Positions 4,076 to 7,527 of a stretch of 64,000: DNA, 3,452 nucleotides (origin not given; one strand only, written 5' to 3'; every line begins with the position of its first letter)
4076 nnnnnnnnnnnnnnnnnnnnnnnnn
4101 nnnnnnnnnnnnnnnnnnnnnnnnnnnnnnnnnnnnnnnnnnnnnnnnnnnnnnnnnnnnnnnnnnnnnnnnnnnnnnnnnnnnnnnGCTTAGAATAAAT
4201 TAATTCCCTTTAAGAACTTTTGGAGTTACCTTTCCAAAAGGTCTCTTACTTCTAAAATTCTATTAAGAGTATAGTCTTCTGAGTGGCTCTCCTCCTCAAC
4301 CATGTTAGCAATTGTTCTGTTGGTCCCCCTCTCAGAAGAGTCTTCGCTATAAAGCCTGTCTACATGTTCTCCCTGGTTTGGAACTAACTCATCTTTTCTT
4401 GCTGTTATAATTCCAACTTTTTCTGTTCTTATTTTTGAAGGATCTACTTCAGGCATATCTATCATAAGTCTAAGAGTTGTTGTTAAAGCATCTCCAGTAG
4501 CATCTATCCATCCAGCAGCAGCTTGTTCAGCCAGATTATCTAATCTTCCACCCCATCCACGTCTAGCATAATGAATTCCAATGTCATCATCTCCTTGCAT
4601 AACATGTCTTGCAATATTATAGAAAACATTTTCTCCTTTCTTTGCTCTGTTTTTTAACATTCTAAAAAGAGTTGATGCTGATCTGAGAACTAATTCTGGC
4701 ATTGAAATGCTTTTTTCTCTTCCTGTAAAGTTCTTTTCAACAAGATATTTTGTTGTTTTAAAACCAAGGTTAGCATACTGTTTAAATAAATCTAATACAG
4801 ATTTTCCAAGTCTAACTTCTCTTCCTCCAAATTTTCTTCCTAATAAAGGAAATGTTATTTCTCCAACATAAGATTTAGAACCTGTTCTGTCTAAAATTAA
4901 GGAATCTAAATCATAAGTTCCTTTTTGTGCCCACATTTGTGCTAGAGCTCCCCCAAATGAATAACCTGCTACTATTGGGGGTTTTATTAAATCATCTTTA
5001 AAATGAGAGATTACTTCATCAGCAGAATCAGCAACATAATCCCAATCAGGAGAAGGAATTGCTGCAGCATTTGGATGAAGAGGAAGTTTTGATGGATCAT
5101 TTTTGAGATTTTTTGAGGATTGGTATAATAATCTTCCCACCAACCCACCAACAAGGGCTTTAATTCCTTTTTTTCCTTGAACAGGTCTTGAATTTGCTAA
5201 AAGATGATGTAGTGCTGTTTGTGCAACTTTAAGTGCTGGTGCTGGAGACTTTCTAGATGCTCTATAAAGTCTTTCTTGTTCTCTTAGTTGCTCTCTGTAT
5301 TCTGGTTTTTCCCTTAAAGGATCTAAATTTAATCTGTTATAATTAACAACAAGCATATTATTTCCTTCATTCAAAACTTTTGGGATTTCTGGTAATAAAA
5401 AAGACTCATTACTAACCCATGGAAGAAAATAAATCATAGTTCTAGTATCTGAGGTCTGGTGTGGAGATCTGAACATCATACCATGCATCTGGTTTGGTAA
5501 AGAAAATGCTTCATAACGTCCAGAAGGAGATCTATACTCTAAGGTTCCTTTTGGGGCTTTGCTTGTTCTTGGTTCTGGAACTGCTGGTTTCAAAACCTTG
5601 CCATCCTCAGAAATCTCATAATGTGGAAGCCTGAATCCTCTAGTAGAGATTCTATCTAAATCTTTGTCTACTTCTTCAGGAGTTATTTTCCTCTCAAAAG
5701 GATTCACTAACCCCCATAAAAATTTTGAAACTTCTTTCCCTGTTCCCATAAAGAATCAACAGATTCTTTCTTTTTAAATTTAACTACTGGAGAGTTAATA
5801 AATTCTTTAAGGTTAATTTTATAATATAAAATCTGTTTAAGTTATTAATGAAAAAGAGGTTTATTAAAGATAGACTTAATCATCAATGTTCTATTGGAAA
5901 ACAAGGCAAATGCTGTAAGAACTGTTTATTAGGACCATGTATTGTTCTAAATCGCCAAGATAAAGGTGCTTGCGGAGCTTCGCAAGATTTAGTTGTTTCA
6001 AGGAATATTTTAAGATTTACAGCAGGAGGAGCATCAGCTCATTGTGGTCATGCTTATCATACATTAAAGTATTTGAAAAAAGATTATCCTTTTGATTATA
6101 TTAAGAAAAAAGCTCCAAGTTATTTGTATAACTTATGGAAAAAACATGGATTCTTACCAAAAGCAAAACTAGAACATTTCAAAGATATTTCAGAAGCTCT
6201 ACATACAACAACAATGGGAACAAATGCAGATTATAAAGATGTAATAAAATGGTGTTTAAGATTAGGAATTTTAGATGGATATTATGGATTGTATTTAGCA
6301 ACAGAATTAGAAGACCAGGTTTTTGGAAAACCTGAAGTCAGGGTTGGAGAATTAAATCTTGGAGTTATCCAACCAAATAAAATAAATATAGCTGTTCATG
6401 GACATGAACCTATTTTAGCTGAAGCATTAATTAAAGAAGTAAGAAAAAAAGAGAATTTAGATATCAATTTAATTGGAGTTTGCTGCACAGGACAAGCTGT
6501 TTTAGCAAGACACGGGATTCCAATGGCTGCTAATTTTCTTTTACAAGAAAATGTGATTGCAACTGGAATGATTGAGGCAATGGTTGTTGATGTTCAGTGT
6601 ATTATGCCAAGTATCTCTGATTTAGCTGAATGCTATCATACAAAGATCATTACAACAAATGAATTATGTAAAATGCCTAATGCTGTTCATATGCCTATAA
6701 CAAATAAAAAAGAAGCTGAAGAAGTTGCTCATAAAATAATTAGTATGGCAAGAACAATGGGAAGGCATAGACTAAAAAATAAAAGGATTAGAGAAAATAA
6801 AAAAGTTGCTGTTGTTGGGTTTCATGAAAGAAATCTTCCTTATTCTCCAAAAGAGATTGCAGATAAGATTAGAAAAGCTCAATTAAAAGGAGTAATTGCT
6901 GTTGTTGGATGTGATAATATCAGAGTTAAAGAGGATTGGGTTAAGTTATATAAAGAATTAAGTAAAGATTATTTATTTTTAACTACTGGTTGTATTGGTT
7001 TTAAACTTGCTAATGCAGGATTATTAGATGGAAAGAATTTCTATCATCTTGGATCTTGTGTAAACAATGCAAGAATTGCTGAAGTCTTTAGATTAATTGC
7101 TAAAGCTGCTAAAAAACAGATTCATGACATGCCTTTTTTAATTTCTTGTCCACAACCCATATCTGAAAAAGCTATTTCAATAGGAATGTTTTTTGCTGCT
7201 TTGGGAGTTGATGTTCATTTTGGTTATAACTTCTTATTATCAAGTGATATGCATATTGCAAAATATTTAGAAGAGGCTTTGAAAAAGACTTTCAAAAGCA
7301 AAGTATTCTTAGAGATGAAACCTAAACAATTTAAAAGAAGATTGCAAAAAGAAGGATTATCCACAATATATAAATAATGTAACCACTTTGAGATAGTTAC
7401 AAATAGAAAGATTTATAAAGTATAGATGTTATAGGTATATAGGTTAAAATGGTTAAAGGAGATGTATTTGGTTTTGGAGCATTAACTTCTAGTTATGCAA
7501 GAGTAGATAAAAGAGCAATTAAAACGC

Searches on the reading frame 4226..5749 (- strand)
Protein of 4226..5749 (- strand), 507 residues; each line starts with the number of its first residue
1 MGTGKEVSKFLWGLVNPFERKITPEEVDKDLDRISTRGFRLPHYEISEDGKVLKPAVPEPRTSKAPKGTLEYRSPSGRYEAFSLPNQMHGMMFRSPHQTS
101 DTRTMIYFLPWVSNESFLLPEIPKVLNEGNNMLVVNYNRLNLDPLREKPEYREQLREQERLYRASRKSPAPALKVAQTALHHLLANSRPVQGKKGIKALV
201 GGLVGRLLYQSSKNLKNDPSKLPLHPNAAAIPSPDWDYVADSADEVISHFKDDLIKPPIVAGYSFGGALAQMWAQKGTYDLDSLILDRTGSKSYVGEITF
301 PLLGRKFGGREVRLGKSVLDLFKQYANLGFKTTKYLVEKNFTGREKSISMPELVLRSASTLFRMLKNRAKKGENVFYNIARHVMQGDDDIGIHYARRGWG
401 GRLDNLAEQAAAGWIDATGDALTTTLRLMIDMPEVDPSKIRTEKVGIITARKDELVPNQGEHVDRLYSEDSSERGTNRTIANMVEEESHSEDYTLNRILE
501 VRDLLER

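Call 4: search_protein_families(library=pfam, proteins=[window:4226-5749:-], max_evalue=0.1)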
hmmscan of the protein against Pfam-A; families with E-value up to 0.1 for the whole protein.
window:4226-5749:- (507 aa): 3 families
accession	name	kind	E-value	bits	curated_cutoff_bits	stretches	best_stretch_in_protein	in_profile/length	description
PF12697.13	Abhydrolase_6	-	0.00051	21.2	26.3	1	233-284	43-85/217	Alpha/beta hydrolase family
PF12146.15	Hydrolase_4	-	0.0068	16.2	27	1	234-286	53-106/239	Serine aminopeptidase, S33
PF00561.26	Abhydrolase_1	-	0.0084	16.2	25.8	1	237-289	49-102/245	alpha/beta hydrolase fold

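Call 5: search_protein_families(library=ncbifam, proteins=[window:4226-5749:-], max_evalue=0.1)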
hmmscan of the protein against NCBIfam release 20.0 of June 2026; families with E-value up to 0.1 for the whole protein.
window:4226-5749:- (507 aa): 2 families
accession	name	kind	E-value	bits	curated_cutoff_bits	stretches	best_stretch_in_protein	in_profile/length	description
TIGR03695.1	menH_SHCHC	equivalog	0.0029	17.1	208.55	1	222-288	36-103/252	2-succinyl-6-hydroxy-2,4-cyclohexadiene-1-carboxylate synthase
NF008340.0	PRK11126.1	equivalog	0.073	12.3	261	0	222-286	47-109/255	2-succinyl-6-hydroxy-2,4-cyclohexadiene-1-carboxylate synthase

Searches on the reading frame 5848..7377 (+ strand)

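Call 4: search_protein_families(library=pfam, proteins=[window:5848-7377:+], max_evalue=0.1)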
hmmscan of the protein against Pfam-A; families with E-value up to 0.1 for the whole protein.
window:5848-7377:+ (509 aa): 2 families
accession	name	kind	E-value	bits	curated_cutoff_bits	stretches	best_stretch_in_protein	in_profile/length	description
PF03063.25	Prismane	-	1.3e-105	354.5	27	2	80-492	112-512/513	Prismane/CO dehydrogenase family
PF04232.17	SpoVS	-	0.038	14.2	24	0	185-235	9-56/83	Stage V sporulation protein S (SpoVS)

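Call 5: search_protein_families(library=ncbifam, proteins=[window:5848-7377:+], max_evalue=0.1)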
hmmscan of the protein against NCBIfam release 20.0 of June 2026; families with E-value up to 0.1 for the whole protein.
window:5848-7377:+ (509 aa): 4 families
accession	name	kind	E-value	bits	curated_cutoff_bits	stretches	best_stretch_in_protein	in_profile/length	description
TIGR01702.1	CO_DH_cata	equivalog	6.6e-104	348.3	478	2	86-501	156-610/621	anaerobic carbon-monoxide dehydrogenase catalytic subunit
TIGR00314.1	cdhA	equivalog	6e-23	80.6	781.3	2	22-298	65-351/784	CO dehydrogenase/acetyl-CoA synthase complex subunit alpha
NF003658.0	PRK05290.1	equivalog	7.7e-11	41.3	367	1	243-454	300-503/546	hydroxylamine reductase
TIGR01703.1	hybrid_clust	equivalog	8.2e-10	37.8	360.8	1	244-454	285-481/522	hydroxylamine reductase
